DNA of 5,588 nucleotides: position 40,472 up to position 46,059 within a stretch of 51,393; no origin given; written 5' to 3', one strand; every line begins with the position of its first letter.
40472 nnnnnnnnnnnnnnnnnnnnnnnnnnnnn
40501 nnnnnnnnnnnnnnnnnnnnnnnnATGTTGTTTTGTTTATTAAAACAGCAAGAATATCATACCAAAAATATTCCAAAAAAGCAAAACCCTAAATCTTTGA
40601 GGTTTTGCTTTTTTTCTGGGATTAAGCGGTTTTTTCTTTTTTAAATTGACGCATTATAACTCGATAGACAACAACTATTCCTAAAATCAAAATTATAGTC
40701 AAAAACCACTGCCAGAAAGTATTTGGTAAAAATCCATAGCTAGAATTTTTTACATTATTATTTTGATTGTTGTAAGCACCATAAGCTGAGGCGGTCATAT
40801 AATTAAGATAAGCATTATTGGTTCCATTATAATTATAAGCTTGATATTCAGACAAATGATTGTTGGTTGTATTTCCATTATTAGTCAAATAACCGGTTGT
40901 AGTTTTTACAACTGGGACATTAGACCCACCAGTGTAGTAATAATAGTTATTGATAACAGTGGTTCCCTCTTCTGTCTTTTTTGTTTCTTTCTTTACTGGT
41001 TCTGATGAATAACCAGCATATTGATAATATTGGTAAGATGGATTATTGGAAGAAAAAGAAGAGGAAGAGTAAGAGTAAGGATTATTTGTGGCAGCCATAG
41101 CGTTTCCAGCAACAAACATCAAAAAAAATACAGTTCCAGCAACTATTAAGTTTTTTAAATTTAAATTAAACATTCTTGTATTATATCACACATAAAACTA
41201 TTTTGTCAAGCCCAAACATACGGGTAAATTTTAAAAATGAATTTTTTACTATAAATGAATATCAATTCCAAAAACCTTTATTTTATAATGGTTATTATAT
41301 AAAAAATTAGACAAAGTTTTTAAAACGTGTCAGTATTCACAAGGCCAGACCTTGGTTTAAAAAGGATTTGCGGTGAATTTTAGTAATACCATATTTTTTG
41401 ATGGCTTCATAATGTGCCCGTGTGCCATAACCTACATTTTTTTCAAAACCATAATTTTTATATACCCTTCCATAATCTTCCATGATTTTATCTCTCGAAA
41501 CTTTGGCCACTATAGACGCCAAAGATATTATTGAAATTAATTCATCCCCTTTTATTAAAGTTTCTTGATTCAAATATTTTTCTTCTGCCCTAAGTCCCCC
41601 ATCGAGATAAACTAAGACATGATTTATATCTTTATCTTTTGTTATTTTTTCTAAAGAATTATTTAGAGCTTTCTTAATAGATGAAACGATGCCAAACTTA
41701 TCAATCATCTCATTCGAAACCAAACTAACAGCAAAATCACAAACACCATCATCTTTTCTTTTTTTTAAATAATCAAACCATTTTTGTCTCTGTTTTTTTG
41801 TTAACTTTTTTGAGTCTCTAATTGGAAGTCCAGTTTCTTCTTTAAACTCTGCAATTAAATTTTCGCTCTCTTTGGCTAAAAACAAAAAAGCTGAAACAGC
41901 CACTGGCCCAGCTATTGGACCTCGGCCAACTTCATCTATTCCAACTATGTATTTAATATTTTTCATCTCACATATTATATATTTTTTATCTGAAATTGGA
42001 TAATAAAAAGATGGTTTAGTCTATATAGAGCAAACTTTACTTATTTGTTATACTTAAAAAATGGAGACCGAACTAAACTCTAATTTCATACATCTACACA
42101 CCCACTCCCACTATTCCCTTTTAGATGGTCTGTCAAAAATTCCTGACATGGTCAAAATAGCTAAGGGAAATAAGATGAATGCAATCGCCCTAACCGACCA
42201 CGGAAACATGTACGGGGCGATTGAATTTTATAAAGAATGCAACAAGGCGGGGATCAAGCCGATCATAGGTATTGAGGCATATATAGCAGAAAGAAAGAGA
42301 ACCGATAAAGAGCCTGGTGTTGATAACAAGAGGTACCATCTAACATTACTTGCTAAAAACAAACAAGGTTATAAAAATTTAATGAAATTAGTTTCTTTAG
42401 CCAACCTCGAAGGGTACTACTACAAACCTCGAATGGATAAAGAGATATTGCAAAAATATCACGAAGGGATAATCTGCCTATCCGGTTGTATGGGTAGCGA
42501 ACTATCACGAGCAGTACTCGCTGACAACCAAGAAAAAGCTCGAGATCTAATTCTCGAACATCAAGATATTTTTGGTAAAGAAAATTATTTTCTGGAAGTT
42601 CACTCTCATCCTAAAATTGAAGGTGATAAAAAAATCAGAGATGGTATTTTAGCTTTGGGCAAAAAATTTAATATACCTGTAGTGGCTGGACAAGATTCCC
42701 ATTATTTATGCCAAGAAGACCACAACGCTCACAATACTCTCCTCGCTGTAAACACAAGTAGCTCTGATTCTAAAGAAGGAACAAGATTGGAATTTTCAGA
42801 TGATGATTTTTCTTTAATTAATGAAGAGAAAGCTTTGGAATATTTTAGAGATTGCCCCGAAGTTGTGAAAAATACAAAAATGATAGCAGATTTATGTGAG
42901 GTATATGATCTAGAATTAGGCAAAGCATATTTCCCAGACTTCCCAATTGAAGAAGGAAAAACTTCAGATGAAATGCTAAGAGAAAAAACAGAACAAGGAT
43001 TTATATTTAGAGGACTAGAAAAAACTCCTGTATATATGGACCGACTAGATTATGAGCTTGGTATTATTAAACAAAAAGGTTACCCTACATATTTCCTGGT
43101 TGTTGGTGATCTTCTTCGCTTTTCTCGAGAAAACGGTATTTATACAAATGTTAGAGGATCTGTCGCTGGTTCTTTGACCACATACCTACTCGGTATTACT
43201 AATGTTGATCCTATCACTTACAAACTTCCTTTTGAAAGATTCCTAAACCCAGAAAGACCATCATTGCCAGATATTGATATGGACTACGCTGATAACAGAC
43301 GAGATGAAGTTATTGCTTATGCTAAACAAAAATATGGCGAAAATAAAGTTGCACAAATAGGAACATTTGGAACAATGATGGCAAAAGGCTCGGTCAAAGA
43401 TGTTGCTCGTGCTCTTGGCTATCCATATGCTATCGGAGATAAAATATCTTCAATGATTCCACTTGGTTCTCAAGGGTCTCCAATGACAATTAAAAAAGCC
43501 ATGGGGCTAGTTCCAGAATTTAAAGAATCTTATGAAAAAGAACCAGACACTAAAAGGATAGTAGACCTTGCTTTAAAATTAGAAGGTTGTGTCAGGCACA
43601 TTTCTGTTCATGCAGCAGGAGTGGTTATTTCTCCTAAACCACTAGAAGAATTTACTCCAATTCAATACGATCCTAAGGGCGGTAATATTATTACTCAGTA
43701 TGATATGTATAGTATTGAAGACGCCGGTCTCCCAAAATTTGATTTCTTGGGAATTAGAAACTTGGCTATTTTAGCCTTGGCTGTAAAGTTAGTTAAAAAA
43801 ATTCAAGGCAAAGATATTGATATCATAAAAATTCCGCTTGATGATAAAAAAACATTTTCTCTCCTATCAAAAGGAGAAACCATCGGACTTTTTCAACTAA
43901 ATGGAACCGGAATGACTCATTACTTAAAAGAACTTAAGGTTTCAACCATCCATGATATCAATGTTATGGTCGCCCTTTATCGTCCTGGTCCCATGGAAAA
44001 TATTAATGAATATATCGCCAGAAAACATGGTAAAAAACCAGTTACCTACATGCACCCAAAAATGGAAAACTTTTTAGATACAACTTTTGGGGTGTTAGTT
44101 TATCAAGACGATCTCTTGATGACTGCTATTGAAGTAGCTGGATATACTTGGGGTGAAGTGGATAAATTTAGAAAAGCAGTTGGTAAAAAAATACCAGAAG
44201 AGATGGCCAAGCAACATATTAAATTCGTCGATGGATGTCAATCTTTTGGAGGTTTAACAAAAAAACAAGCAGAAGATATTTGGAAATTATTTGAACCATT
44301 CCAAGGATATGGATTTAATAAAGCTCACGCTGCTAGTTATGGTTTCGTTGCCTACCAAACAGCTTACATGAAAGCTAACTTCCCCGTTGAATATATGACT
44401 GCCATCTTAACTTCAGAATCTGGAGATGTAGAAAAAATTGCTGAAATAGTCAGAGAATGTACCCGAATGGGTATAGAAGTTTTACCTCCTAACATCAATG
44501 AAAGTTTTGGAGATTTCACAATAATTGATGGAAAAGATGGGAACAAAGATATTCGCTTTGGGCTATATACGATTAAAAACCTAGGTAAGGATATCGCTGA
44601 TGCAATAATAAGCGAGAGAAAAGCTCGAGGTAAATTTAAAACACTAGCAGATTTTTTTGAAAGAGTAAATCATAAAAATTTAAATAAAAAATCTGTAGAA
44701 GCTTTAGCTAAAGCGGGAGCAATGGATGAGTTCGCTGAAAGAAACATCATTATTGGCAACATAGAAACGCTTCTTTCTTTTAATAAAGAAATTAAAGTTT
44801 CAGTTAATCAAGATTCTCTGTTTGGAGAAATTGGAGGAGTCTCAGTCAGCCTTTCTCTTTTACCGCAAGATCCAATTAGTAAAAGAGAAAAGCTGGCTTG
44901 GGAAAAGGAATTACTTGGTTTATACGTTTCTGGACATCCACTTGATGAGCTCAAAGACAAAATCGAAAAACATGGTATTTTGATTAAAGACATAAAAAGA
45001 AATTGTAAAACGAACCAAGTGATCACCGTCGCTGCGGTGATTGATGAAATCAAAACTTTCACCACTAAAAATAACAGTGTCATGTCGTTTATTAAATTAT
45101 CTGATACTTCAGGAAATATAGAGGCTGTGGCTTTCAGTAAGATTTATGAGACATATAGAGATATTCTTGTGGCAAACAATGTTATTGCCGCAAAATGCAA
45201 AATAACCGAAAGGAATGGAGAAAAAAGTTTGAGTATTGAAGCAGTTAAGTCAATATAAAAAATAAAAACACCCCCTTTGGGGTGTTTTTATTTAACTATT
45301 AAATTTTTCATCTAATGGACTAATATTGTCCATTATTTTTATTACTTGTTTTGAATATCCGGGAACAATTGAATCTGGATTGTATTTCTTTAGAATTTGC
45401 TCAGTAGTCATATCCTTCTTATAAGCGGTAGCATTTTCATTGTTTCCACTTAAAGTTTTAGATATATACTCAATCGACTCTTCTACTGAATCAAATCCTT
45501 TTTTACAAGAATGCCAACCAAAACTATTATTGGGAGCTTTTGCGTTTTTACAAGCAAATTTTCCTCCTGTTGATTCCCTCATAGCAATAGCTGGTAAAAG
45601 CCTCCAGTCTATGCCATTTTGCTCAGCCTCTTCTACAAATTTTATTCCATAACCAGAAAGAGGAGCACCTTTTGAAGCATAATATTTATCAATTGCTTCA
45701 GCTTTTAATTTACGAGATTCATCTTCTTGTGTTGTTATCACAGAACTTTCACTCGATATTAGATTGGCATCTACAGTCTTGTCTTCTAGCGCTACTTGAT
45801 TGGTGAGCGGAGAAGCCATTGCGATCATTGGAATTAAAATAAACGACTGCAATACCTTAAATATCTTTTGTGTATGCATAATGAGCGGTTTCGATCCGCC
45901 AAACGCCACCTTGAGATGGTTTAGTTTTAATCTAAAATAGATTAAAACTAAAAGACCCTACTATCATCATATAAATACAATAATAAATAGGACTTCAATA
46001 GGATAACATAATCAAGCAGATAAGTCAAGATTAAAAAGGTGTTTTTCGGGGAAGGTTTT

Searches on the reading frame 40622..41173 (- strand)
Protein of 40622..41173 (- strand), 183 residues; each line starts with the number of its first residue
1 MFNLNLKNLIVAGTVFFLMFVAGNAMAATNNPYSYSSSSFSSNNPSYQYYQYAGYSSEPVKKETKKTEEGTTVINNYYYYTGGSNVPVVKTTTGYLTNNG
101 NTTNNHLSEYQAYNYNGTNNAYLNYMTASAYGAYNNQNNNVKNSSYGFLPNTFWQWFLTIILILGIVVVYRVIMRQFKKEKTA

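Call 10: search_protein_families(library=pfam, proteins=[window:40622-41173:-], max_evalue=0.01)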
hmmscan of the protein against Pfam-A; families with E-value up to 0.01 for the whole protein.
window:40622-41173:- (183 aa): 0 families

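Call 12: find_encoding_contigs(protein=window:40622-41173:-, flank=10000, max_places=10)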
Protein window:40622-41173:- (183 aa): no gene with exactly this product is on record in the collection.

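Call 53: search_protein_families(library=ncbifam, proteins=[window:40622-41173:-], max_evalue=0.01)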
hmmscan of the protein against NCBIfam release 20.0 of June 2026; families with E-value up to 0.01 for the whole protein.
window:40622-41173:- (183 aa): 0 families

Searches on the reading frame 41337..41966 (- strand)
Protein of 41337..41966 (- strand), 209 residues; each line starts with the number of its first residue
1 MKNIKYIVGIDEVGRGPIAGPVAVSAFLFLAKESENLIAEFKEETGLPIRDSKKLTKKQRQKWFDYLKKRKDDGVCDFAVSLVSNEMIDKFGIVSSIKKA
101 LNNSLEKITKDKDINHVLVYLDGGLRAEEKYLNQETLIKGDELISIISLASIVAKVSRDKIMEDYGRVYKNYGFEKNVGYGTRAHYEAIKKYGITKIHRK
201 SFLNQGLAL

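Call 10: search_protein_families(library=pfam, proteins=[window:41337-41966:-], max_evalue=0.01)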
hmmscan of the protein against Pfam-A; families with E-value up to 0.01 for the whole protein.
window:41337-41966:- (209 aa): 1 family
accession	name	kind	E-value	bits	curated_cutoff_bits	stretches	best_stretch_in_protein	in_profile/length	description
PF01351.25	RNase_HII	-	3.2e-31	109.2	25.8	1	8-204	1-198/199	Ribonuclease HII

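Call 16: find_encoding_contigs(protein=window:41337-41966:-, flank=10000, max_places=10)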
Protein window:41337-41966:- (209 aa): no gene with exactly this product is on record in the collection.

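Call 58: find_homologous_proteins(query=window:41337-41966:-, max_evalue=1e-30)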
Query window:41337-41966:- (209 aa): 3365 proteins with E <= 1e-30 among 8000 candidates; the best 120 are listed.
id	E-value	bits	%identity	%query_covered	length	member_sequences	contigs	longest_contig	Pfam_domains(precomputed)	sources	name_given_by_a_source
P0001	4.6e-130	449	100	100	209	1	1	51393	PF01351.26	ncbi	-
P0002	1.1e-115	402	91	100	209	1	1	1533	PF01351.26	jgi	jgi:ribonuclease HII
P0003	2.6e-112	391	87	100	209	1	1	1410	PF01351.26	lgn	-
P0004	8.6e-106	370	84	98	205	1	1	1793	PF01351.26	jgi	-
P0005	5.5e-103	361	83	97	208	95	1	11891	PF01351.26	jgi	jgi:ribonuclease HII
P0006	5.1e-99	348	79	97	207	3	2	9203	PF01351.26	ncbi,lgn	-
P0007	1.1e-94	334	80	98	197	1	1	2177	PF01351.26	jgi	-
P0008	9.0e-78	279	64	97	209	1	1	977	PF01351.26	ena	-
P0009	1.4e-76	275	64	97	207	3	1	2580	PF01351.26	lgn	-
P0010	1.4e-76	275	64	96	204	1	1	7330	PF01351.26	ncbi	-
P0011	1.6e-75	271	66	97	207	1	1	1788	PF01351.26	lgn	-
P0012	1.9e-75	271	63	97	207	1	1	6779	PF01351.26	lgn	-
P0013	2.6e-75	271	64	97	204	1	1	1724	PF01351.26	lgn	-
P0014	8.1e-75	269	64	99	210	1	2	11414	PF01351.26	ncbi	-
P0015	1.4e-74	268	64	97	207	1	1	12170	PF01351.26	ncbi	-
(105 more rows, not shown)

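Call 59: find_encoding_contigs(protein=P0005, flank=10000, max_places=4)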
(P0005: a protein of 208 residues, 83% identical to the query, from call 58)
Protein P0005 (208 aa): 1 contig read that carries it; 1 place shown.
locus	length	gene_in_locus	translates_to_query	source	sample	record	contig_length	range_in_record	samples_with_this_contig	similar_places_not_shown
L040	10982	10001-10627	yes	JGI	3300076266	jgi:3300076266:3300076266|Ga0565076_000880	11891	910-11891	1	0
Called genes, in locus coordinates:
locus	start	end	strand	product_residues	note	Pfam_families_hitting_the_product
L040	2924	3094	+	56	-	-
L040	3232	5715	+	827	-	PF07517:SecA_DEAD, PF01043:SecA_PP_bind, PF21090:P-loop_SecA, PF07516:SecA_SW, PF02810:SEC-C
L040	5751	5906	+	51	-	-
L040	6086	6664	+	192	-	PF01832:Glucosaminidase (faint)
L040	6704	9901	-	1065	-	PF02811:PHP, PF07733:DNA_pol3_alpha, PF17657:DNA_pol3_finger, PF14579:HHH_6, PF01336:tRNA_anti-codon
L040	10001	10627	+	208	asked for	PF01351:RNase_HII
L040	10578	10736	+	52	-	-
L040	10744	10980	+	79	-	?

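Call 60: find_encoding_contigs(protein=P0006, flank=10000, max_places=4)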
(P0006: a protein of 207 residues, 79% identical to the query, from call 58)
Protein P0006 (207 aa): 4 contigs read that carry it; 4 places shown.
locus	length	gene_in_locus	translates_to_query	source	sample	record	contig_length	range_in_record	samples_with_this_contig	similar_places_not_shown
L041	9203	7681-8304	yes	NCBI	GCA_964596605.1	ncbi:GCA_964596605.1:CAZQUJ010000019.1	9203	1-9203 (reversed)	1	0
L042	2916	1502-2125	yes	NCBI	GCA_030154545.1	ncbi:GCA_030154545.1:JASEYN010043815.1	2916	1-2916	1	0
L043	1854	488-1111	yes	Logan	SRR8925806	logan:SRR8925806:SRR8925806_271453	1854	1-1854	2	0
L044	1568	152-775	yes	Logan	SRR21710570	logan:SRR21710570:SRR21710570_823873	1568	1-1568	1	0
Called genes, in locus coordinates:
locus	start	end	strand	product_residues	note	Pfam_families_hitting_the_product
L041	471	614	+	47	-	-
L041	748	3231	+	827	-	PF07517:SecA_DEAD, PF01043:SecA_PP_bind, PF21090:P-loop_SecA, PF07516:SecA_SW, PF02810:SEC-C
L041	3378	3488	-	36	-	-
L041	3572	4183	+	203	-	PF01832:Glucosaminidase (weak)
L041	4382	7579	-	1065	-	PF02811:PHP, PF07733:DNA_pol3_alpha, PF17657:DNA_pol3_finger, PF14579:HHH_6, PF01336:tRNA_anti-codon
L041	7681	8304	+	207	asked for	PF01351:RNase_HII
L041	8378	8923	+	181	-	-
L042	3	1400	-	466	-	?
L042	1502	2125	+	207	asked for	PF01351:RNase_HII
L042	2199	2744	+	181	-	-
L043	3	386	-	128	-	?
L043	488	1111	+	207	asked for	PF01351:RNase_HII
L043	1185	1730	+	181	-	-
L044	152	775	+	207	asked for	PF01351:RNase_HII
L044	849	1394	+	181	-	-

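Call 82: find_encoding_contigs(protein=P0251, flank=10000, max_places=3)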
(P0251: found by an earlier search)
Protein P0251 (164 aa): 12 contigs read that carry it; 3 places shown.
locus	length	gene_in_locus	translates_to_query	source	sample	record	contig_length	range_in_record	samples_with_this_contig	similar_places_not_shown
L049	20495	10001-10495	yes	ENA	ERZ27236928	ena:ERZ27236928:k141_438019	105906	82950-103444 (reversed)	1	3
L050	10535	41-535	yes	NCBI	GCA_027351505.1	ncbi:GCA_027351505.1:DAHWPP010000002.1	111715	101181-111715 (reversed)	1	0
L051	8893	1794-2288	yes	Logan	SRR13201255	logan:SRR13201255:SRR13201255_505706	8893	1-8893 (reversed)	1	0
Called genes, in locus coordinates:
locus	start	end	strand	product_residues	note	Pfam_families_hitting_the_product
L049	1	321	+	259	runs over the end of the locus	PF01061:ABC2_membrane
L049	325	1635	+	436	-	PF00005:ABC_tran, PF13304:AAA_21 (weak), PF14524:Wzt_C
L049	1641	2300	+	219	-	PF13578:Methyltransf_24 (weak)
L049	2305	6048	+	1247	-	PF13578:Methyltransf_24, PF00535:Glycos_transf_2, PF13632:Glyco_trans_2_3 (faint), PF00535:Glycos_transf_2, PF13641:Glyco_tranf_2_3, PF16994:Glyco_trans_4_5, PF00534:Glycos_transf_1, PF13692:Glyco_trans_1_4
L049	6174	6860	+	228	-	PF01797:Y1_Tnp (weak)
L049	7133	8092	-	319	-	PF00535:Glycos_transf_2, PF10111:Glyco_tranf_2_2, PF13641:Glyco_tranf_2_3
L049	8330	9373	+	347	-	PF02661:Fic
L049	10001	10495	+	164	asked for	PF01936:NYN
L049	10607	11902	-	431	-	PF02397:Bac_transf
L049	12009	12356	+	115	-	-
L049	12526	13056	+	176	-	-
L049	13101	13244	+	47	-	-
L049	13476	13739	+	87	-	PF01541:GIY-YIG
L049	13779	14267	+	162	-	PF00466:Ribosomal_L10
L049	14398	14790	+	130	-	PF16320:Ribosomal_L12_N, PF00542:Ribosomal_L12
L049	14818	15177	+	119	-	PF01541:GIY-YIG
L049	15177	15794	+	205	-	-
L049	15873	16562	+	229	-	PF05552:MS_channel_1st_1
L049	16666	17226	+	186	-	-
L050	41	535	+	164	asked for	PF01936:NYN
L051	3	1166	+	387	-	?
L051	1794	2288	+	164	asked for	PF01936:NYN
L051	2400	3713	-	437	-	PF02397:Bac_transf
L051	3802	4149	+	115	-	-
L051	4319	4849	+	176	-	-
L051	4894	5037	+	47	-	-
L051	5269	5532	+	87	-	PF01541:GIY-YIG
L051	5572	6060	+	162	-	PF00466:Ribosomal_L10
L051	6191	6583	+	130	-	PF16320:Ribosomal_L12_N, PF00542:Ribosomal_L12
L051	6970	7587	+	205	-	-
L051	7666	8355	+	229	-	PF05552:MS_channel_1st_1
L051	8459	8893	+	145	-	?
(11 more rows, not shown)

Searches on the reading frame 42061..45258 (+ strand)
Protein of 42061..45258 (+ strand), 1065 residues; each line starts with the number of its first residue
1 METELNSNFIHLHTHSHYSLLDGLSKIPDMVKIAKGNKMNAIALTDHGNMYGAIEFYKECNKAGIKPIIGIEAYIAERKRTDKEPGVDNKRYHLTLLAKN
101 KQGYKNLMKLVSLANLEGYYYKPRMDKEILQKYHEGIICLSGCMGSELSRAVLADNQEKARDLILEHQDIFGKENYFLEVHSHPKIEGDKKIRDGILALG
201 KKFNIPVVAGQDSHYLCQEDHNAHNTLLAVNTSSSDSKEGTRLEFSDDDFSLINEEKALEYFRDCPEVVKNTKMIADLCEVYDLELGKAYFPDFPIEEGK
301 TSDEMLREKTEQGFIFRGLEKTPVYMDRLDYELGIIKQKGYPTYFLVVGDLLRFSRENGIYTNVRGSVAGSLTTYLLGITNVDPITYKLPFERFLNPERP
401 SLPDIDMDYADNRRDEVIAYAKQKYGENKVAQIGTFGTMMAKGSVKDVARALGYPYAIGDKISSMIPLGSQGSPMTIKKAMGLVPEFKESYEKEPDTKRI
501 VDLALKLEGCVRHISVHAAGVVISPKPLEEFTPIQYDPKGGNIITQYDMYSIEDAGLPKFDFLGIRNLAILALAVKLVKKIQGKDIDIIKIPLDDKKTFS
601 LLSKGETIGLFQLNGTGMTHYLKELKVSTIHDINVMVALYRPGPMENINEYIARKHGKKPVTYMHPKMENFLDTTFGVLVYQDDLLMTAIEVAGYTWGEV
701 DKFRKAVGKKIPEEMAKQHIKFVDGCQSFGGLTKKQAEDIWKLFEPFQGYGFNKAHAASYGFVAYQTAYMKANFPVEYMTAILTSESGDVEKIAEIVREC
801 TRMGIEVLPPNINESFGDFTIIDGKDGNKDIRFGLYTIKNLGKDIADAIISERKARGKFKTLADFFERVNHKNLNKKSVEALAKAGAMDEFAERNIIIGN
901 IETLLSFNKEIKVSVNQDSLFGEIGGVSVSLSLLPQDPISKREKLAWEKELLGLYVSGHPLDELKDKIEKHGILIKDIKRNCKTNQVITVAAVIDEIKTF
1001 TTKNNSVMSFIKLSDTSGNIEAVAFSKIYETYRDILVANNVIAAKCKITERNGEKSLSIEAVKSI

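Call 10: search_protein_families(library=pfam, proteins=[window:42061-45258:+], max_evalue=0.01)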
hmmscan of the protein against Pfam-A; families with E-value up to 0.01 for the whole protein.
window:42061-45258:+ (1065 aa): 7 families
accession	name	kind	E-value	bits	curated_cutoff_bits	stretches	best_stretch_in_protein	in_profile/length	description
PF07733.18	DNA_pol3_alpha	-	1.9e-89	300.2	23.9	1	305-564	2-260/260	Bacterial DNA polymerase III alpha NTPase domain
PF02811.25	PHP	-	7.3e-61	205.7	26.4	1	11-183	1-164/164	PHP domain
PF17657.6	DNA_pol3_finger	-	1.1e-51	174.9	22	1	567-728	1-164/166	Bacterial DNA polymerase III alpha subunit finger domain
PF14579.12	HHH_6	-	3.3e-28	98.1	25.6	1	804-893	1-85/90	Helix-hairpin-helix motif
PF01336.31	tRNA_anti-codon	-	1.9e-09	37.7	27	1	988-1063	1-73/75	OB-fold nucleic acid binding domain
PF03934.19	T2SSK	-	0.0028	18.4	24.2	1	838-875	15-51/63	Type II secretion system (T2SS), protein K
PF12836.13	HHH_3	-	0.0047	17.4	27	0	837-883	18-61/65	Helix-hairpin-helix motif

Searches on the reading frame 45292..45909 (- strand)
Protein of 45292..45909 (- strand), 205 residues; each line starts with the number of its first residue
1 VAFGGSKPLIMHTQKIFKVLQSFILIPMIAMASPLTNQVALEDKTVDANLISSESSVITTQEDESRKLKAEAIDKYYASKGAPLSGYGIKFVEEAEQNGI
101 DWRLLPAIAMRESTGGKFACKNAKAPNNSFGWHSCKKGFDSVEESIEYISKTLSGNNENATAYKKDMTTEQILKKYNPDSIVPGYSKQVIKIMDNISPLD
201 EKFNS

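Call 22: search_protein_families(library=pfam, proteins=[window:45292-45909:-], max_evalue=0.001)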
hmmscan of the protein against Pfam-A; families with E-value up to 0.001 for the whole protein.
window:45292-45909:- (205 aa): 1 family
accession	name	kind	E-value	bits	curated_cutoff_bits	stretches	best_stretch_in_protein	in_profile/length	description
PF01832.25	Glucosaminidase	-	1.4e-07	32.7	30.2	1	91-196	4-121/123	Mannosyl-glycoprotein endo-beta-N-acetylglucosaminidase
